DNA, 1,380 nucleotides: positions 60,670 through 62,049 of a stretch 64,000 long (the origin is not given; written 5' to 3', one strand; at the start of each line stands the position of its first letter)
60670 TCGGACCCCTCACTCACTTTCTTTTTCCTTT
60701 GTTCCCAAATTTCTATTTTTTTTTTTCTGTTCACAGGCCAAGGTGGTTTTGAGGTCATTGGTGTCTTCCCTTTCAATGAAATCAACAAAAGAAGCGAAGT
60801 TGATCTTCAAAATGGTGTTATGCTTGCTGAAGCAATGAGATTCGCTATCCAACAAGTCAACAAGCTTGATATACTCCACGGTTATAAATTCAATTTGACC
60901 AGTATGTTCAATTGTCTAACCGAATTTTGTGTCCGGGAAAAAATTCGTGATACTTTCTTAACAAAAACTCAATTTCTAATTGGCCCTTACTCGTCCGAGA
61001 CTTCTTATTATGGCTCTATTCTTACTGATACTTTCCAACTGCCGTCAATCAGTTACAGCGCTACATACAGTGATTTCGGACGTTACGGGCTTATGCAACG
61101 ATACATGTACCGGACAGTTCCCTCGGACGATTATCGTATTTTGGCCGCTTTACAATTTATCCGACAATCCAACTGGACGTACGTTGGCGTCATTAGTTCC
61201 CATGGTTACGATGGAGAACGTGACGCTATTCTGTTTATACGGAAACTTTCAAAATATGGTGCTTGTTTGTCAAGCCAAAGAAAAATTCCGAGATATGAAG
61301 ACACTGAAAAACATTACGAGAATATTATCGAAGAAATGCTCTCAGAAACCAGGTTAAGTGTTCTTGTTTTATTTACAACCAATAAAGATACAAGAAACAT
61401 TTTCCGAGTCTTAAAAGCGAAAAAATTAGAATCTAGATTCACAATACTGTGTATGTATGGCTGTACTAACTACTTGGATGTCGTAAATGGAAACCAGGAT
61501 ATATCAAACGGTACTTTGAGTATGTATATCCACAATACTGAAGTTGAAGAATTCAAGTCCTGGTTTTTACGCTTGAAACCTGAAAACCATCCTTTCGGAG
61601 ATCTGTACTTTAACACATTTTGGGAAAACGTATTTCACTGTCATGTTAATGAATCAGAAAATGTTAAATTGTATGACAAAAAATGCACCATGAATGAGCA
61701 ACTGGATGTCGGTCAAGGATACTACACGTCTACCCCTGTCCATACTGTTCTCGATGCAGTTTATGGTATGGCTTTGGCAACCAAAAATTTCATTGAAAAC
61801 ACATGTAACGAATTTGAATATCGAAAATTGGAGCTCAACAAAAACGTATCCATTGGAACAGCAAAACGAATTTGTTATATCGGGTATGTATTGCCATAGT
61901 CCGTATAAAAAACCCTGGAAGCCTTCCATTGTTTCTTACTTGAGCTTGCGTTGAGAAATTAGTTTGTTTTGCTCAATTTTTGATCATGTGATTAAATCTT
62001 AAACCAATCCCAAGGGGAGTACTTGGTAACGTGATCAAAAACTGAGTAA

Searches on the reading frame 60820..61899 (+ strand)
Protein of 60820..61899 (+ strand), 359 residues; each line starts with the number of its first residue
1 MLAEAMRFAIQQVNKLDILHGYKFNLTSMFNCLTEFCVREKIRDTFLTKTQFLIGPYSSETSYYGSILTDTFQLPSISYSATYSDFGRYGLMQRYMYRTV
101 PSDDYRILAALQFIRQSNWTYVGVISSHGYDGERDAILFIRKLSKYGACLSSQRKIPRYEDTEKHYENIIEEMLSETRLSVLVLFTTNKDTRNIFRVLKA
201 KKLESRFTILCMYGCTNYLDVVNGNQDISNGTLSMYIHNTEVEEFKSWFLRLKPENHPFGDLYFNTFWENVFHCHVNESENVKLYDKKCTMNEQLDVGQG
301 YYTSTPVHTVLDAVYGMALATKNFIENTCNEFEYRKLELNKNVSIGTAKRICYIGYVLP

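Call 48: search_protein_families(library=pfam, proteins=[window:60820-61899:+], max_evalue=0.001)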
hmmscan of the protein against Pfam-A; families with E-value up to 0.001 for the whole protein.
window:60820-61899:+ (359 aa): 1 family
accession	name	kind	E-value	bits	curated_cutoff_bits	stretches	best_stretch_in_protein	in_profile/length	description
PF01094.35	ANF_receptor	-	7.2e-31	108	25.4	1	3-329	3-298/353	Receptor family ligand binding region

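Call 60: find_homologous_proteins(query=window:60820-61899:+, max_evalue=1e-10)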
Query window:60820-61899:+ (359 aa): 5 proteins with E <= 1e-10 among 1027 candidates.
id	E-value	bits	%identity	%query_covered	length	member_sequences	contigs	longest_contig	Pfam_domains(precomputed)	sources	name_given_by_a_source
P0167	1.9e-147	509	62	96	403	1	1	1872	PF01094.35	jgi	-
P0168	1.0e-77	280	42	92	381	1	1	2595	PF01094.35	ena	-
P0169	4.7e-76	274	41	100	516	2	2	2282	PF01094.35,PF13458.13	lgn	-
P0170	6.9e-67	244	42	84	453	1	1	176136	PF07562.21,PF01094.35,PF00003.29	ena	-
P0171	2.1e-28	118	42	41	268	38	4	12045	-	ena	-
